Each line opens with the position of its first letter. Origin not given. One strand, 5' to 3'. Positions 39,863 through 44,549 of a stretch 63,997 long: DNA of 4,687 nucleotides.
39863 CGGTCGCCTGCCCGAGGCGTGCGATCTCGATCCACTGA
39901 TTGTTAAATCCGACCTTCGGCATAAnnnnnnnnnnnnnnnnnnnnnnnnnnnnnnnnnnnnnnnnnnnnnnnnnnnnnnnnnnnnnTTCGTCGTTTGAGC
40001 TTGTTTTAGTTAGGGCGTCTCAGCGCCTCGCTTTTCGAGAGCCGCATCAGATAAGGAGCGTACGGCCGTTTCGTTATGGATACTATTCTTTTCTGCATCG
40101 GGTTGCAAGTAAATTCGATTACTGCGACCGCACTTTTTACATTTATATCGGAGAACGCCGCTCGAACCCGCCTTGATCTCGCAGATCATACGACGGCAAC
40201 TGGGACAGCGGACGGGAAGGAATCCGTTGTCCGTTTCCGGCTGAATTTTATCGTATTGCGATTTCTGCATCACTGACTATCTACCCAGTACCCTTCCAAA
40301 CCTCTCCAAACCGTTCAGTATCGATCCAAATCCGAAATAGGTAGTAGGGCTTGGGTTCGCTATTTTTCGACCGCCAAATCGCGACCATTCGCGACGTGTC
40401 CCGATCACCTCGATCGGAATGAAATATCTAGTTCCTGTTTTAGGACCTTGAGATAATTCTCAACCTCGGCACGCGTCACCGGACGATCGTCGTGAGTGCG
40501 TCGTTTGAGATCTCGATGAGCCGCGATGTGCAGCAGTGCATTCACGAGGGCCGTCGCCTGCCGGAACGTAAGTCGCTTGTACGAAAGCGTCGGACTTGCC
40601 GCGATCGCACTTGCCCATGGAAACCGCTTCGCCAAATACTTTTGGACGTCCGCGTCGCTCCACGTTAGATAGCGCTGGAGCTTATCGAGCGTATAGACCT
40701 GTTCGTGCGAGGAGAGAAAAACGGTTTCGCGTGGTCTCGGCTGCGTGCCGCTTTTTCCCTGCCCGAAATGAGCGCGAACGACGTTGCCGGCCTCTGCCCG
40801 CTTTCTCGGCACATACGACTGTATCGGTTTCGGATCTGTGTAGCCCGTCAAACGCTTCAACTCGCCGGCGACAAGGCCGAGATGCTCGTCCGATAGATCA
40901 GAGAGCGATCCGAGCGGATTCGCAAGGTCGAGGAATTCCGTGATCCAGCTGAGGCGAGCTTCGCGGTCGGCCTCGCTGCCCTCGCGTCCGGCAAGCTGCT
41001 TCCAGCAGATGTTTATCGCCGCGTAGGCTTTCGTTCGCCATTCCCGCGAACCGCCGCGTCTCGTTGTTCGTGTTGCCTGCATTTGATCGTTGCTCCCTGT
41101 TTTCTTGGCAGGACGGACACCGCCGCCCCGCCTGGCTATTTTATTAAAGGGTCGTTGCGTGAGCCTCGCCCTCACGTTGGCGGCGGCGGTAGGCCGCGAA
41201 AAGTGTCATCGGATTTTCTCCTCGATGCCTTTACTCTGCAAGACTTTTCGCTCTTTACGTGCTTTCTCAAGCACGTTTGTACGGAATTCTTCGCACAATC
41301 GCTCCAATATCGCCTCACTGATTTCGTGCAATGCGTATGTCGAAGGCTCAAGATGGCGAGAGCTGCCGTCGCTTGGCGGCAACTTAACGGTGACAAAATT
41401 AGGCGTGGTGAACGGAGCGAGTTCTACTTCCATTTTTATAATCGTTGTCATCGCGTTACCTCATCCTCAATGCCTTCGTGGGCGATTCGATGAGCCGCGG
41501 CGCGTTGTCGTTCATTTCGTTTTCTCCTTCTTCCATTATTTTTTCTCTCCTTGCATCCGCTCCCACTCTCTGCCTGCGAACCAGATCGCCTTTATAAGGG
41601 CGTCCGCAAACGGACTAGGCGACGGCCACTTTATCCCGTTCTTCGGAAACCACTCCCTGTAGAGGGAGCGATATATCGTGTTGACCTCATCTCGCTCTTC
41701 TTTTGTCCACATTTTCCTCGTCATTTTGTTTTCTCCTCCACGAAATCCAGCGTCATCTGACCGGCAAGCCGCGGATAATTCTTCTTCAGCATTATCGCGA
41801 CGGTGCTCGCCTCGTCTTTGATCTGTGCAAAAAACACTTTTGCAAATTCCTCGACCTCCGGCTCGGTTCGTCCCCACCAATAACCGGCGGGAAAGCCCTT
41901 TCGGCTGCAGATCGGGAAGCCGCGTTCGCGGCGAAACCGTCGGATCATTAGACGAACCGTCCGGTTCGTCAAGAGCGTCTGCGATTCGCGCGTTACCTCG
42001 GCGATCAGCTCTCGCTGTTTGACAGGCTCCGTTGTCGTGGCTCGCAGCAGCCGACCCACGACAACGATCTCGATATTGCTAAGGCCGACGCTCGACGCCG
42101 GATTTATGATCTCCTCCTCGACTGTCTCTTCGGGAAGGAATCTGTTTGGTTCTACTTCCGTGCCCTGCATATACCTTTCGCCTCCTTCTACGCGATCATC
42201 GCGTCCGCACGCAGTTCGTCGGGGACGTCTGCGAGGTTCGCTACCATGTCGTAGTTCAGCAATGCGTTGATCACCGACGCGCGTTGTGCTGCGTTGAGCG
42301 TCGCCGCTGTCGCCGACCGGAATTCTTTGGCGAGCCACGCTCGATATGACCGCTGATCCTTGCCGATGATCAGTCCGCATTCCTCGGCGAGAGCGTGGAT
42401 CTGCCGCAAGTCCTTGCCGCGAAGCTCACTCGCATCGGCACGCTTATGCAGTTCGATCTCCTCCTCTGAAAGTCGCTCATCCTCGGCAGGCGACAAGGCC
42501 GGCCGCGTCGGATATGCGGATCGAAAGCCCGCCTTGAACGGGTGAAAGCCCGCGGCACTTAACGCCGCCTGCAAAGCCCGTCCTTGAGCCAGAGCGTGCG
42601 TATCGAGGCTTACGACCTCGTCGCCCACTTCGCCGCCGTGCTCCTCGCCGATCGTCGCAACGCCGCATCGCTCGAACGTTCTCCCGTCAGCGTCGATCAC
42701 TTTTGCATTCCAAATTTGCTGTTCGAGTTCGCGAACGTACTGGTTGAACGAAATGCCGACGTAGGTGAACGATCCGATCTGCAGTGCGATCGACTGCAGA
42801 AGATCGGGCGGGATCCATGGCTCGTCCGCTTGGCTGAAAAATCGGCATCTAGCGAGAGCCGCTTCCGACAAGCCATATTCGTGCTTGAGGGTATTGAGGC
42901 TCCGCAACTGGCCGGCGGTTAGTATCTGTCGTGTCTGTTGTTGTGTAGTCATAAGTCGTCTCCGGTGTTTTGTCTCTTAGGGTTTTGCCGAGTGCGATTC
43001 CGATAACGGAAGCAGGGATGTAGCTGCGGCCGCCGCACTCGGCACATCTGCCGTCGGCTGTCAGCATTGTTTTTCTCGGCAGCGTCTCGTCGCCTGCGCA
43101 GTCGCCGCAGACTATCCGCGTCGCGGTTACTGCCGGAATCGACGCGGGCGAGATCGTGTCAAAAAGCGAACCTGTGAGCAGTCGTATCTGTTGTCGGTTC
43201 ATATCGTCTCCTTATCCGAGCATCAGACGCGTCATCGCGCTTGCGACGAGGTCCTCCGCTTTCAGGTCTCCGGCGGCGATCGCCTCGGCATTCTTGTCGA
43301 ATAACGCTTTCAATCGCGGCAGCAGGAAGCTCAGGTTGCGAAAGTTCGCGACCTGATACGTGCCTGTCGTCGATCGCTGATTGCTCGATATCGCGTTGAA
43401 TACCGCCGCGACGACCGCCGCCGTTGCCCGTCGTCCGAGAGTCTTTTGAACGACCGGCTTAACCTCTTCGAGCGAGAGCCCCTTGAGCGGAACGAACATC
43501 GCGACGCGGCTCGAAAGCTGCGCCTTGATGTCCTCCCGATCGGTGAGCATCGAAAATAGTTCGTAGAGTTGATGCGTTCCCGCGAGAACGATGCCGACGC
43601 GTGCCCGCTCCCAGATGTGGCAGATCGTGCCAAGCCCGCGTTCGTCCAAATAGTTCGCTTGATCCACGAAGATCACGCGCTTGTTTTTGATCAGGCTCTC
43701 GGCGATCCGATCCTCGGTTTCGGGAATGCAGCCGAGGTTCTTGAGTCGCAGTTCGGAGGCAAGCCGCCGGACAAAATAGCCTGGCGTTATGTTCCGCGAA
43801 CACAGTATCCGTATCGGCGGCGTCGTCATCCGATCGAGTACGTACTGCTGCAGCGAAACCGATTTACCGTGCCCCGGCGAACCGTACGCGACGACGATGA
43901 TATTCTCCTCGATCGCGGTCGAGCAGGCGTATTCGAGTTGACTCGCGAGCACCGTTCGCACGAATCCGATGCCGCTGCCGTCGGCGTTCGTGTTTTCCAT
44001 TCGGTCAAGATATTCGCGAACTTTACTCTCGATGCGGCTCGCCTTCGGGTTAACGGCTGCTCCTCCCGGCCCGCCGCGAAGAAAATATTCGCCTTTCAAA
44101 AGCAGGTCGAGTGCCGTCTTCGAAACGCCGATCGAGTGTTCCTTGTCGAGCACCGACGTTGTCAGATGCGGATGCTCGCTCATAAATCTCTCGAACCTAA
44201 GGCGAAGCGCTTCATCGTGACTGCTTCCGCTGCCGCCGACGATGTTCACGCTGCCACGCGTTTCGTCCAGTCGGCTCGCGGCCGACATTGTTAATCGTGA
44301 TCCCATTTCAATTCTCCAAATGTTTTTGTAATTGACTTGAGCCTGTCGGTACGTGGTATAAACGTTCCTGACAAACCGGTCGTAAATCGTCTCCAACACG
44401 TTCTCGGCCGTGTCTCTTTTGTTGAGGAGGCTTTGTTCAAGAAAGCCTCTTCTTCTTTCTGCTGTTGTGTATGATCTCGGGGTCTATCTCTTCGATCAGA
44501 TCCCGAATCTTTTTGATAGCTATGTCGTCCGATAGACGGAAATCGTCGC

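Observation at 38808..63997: Atypical genome architecture: immunity switch mid-genome and morphogenesis split over two divergent arms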

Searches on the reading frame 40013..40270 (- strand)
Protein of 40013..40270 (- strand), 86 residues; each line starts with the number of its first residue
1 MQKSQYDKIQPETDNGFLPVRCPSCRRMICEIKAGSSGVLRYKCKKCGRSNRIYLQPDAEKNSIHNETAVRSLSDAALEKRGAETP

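Call 48: search_protein_families(library=phrogs, max_evalue=0.001, proteins=[window:40013-40270:-])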
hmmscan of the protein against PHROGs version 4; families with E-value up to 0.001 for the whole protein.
window:40013-40270:- (86 aa): 3 families
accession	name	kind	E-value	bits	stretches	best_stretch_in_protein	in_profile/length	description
phrog_6417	-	other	0.00019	22.3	1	20-57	8-43/68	translational regulator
phrog_1191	-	integration and excision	0.00028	21.9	1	19-67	5-55/90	transposase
phrog_5602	-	unknown function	0.00067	20.3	1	19-54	18-55/60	-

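Call 89: search_protein_families(library=pfam, alignment_id=A6, max_evalue=0.01)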
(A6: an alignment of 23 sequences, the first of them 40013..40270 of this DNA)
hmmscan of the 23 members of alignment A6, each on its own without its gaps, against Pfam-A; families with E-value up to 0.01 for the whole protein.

A. member 1, window:40013-40270:- (86 aa): 2 families
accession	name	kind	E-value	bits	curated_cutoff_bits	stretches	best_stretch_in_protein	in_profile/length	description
PF10122.14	Zn_ribbon_Com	-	0.00045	20.1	22.9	1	20-54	5-37/52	Mu-like prophage protein Com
PF01428.23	zf-AN1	-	0.0079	16.7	27.9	0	17-31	11-25/40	AN1-like Zinc finger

B. families by the number of members that match (of 23 scanned): 10 families
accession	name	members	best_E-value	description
PF10122.14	Zn_ribbon_Com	7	5e-05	Mu-like prophage protein Com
PF10058.14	Zn_ribbon_10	1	0.00065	ER junction formation factor lunapark, zinc ribbon finger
PF01873.23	eIF-5_eIF-2B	1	0.0024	Domain found in IF2B/IF5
PF17848.7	Zn_ribbon_ACC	1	0.0038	Acetyl-CoA carboxylase zinc finger domain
PF22910.1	EDR4-like_1st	1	0.0046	Enhanced disease resistance 4-like, N-terminal domain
PF01428.23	zf-AN1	1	0.0079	AN1-like Zinc finger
PF08792.16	A2L_zn_ribbon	1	0.0082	A2L zinc ribbon domain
PF13451.12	zf_Tbcl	1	0.0087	Probable treble clef domain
PF23547.1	Zn_ribbon_FGT1_1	1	0.0089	FORGETTER1 first zinc ribbon domain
PF15777.11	Anti-TRAP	1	0.0098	Tryptophan RNA-binding attenuator protein inhibitory protein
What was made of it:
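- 40010..40273 (-): Com homologue (CxxC...CxxC zinc ribbon), last gene before the leader. Pfam Zn_ribbon_Com 20.1 bits, below the 22.9 cutoff (call 89).
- On Mu Com translational regulator family: Pfam Zn_ribbon_Com is below its cutoff for the window protein (20.1 against 22.9 bits) and matches 7 of 23 homologues at E 0.01 or better (call 89).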

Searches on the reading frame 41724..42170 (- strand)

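Call 47: search_protein_families(library=phrogs, max_evalue=0.001, proteins=[window:41724-42170:-])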
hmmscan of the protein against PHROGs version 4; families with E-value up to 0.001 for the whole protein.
window:41724-42170:- (149 aa): 1 family
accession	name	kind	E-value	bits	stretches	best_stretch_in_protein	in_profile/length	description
phrog_2113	-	unknown function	7.2e-08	33.3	1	41-132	19-104/113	-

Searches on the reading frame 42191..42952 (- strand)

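Call 47: search_protein_families(library=phrogs, max_evalue=0.001, proteins=[window:42191-42952:-])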
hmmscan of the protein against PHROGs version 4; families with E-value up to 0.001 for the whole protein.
window:42191-42952:- (254 aa): 1 family
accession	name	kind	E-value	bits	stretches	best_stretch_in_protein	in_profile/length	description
phrog_286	-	unknown function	0.00028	22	1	176-231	7-58/186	-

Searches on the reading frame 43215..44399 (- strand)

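Call 47: search_protein_families(library=phrogs, max_evalue=0.001, proteins=[window:43215-44399:-])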
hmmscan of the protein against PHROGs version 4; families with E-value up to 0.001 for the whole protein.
window:43215-44399:- (395 aa): 1 family
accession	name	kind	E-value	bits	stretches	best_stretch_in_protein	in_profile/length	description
phrog_296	-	integration and excision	1.4e-30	107.6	1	89-339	249-486/626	DNA transposition protein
